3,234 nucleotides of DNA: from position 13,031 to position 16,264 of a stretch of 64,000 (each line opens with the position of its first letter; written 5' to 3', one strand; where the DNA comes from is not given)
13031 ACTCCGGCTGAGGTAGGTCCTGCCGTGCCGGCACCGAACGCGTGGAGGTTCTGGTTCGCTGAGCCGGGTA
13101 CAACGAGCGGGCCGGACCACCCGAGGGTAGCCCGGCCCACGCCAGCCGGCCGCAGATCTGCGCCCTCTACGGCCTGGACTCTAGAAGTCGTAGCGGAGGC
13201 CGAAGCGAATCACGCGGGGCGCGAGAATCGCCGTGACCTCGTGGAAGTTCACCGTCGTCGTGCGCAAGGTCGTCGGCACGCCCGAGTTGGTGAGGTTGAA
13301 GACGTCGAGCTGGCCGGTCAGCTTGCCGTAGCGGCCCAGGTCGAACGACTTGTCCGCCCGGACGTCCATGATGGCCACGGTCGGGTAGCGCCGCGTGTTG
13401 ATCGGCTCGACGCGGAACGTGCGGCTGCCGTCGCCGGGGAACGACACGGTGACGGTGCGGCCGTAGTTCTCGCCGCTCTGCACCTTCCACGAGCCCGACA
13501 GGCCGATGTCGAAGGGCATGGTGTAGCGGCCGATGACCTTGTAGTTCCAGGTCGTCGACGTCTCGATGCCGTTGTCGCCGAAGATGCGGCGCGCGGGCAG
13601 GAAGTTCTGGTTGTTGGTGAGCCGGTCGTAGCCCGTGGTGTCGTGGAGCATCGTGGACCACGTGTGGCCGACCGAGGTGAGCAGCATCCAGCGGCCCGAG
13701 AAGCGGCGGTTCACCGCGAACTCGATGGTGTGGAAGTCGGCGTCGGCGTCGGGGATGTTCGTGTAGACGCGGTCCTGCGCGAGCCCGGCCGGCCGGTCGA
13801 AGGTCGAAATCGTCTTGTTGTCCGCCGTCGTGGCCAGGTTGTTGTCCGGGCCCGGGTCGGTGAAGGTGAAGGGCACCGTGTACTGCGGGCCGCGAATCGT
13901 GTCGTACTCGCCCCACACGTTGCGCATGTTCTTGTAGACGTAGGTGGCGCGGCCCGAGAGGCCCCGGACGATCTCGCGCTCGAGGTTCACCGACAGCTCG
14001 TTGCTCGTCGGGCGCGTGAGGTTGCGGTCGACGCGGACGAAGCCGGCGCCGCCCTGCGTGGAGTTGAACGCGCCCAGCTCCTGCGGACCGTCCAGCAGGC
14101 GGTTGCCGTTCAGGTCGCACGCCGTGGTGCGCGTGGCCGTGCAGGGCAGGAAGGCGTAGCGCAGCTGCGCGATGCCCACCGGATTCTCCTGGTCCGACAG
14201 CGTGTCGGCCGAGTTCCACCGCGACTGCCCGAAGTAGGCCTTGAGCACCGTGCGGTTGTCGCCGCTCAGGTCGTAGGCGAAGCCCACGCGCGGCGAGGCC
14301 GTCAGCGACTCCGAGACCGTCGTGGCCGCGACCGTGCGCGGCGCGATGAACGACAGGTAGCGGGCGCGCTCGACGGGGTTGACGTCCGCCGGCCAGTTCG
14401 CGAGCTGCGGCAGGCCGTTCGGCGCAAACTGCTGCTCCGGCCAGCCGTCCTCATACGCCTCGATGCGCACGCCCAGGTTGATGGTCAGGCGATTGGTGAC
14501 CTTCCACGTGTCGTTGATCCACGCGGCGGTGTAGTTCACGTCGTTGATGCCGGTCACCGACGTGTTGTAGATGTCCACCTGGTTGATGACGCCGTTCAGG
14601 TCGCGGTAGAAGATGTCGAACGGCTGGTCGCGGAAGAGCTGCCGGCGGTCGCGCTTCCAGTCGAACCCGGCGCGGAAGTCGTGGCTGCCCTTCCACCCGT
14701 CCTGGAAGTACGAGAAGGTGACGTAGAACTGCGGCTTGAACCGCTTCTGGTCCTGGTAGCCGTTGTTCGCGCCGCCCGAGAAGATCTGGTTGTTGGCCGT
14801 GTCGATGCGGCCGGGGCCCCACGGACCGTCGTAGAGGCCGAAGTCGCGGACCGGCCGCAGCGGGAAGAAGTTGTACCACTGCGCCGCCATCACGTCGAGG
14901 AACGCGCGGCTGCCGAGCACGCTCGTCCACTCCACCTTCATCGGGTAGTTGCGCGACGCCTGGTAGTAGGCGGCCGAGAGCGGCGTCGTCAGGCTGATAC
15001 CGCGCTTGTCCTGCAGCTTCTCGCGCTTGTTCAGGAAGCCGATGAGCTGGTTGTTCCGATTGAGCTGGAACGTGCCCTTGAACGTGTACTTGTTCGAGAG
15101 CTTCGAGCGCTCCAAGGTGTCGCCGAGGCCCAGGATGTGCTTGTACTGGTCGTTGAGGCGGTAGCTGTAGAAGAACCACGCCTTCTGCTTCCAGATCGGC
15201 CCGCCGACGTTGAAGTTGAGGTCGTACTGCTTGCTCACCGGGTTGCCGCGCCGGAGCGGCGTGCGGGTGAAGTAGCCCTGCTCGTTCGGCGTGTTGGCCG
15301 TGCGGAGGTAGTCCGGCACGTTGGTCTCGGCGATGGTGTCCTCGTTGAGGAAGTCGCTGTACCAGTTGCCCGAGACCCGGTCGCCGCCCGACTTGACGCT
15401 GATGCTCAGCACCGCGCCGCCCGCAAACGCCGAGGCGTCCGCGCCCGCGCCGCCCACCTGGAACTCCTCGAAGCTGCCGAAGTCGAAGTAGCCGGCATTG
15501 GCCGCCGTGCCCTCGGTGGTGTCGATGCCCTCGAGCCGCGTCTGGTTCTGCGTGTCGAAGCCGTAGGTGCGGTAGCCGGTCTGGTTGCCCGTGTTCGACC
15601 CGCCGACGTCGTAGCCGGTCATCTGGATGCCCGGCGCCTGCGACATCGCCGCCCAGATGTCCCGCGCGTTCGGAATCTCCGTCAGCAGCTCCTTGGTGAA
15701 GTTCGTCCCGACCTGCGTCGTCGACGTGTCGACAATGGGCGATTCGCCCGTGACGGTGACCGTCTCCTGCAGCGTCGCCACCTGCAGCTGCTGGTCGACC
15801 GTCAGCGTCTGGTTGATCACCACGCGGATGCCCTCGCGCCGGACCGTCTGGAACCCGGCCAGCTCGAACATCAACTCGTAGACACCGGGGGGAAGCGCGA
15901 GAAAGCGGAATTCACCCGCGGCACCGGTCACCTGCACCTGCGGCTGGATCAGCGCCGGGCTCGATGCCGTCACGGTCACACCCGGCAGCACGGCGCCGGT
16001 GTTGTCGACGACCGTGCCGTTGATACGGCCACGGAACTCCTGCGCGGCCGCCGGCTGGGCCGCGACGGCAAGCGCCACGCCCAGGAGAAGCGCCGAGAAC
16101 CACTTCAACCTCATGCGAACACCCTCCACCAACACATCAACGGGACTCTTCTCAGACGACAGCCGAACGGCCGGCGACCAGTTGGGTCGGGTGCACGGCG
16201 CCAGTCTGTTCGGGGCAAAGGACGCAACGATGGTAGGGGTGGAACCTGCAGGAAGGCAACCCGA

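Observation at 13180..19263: Apparently perfect 2.87-kb tandem duplication: two TonB-dependent receptor genes identical from the signal-peptide cleavage site to the stop codon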

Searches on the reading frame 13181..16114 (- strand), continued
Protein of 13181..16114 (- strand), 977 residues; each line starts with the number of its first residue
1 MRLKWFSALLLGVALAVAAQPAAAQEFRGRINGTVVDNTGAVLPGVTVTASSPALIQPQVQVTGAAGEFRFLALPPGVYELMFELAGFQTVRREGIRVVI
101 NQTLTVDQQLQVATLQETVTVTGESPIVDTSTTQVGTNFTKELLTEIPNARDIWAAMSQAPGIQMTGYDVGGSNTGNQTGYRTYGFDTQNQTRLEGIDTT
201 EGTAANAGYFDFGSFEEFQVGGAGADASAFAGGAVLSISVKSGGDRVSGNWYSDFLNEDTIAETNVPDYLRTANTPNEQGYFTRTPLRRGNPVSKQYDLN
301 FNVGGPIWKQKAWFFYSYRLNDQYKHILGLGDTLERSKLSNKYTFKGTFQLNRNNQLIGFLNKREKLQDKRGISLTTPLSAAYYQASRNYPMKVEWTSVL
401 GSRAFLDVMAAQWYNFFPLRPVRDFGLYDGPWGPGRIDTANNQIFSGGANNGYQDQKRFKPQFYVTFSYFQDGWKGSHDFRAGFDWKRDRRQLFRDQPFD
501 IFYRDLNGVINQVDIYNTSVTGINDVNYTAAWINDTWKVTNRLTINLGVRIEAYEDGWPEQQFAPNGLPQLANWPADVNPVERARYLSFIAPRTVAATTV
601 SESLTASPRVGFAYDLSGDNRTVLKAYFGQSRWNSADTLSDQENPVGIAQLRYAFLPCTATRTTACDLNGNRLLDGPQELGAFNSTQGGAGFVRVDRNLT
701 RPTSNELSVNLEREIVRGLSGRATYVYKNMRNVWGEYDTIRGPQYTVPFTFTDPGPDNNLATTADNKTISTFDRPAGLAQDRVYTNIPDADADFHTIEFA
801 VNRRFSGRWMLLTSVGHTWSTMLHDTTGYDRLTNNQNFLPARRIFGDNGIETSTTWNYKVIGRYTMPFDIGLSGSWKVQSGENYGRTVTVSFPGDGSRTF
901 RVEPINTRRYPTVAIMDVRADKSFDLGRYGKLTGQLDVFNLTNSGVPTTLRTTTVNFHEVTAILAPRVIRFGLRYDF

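Call 65: find_encoding_contigs(protein=P0003, flank=7000, max_places=2)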
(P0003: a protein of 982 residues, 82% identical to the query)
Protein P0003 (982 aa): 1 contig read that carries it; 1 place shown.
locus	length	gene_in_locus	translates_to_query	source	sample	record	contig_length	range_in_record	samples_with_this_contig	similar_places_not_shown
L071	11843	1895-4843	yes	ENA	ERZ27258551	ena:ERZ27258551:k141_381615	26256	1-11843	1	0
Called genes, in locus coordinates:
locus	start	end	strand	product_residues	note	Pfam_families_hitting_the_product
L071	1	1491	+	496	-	?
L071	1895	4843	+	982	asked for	PF13620:CarboxypepD_reg, PF13715:CarbopepD_reg_2 (weak), PF25183:OMP_b-brl_4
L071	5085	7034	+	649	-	-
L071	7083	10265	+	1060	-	PF13181:TPR_8 (faint), PF13428:TPR_14 (faint), PF01564:Spermine_synth, PF14559:TPR_19 (faint), PF00515:TPR_1 (faint), PF07719:TPR_2 (faint), PF13431:TPR_17 (faint)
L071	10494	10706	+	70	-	-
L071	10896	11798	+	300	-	PF00126:HTH_1, PF03466:LysR_substrate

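Call 66: find_encoding_contigs(protein=P0004, flank=7000, max_places=2)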
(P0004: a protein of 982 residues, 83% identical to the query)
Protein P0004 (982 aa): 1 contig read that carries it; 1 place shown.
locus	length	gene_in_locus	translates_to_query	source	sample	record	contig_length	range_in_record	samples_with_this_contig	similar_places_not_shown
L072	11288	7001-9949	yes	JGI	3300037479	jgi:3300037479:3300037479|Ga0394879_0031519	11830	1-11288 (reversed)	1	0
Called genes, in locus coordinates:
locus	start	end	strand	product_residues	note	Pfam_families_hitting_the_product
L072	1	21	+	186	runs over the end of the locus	?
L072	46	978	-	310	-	PF00890:FAD_binding_2 (weak), PF01134:GIDA (faint), PF01266:DAO (faint), PF01946:Thi4 (faint), PF07992:Pyr_redox_2, PF12831:FAD_oxidored (weak), PF13738:Pyr_redox_3, PF00070:Pyr_redox, +2 more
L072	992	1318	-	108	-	PF00085:Thioredoxin, PF13098:Thioredoxin_2 (weak), PF13905:Thioredoxin_8 (faint)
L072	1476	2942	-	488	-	PF08323:Glyco_transf_5, PF13439:Glyco_transf_4 (weak), PF13579:Glyco_trans_4_4 (weak), PF00534:Glycos_transf_1, PF13692:Glyco_trans_1_4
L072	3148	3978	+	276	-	-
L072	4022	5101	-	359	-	PF00768:Peptidase_S11, PF13354:Beta-lactamase2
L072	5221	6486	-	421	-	PF04389:Peptidase_M28, PF01546:Peptidase_M20, PF07687:M20_dimer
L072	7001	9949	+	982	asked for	PF13620:CarboxypepD_reg, PF13715:CarbopepD_reg_2, PF25183:OMP_b-brl_4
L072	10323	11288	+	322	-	?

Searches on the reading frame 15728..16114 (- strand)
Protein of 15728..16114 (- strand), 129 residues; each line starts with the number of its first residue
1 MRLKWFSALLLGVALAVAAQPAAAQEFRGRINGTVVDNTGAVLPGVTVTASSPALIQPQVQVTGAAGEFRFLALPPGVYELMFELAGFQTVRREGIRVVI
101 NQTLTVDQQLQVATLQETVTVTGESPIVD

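Call 39: find_homologous_proteins(query=window:15728-16114:-, max_evalue=1e-20)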
Query seq(129 aa) (129 aa): 737 proteins with E <= 1e-20 among 1539 candidates; the best 120 are listed.
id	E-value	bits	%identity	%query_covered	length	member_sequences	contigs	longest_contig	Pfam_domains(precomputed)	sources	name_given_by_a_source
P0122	7.5e-57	208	89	81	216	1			PF13715.13,PF13620.13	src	-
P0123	1.4e-56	208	81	100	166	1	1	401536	PF13715.13,PF13620.13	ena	-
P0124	4.6e-56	206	80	100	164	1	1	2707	PF13715.13,PF13620.13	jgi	-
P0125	9.2e-56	205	78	100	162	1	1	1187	PF13715.13,PF13620.13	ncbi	ncbi:MAG: carboxypeptidase-like regulatory domain-containing protein, partial [Gammaproteobacteria b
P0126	2.0e-55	204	80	100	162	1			PF13715.13,PF13620.13,PF17210.10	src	-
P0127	3.7e-55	203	78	100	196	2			PF13715.13,PF13620.13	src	-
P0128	4.2e-55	203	79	100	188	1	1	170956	PF13715.13,PF13620.13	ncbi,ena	-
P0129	5.2e-55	203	82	100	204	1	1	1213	PF13715.13,PF13620.13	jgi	jgi:hypothetical protein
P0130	8.5e-55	202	78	100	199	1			PF13715.13,PF13620.13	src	-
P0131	9.0e-55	202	86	86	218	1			PF13715.13,PF13620.13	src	-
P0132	1.4e-54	201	76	100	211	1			PF13715.13,PF13620.13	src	-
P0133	2.0e-54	201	87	84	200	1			PF13715.13,PF13620.13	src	-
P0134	4.5e-54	200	75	100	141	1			PF13715.13,PF13620.13,PF17210.10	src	-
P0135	5.7e-54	199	76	100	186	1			PF13715.13,PF13620.13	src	-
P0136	5.9e-54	199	78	100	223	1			PF13715.13,PF13620.13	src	-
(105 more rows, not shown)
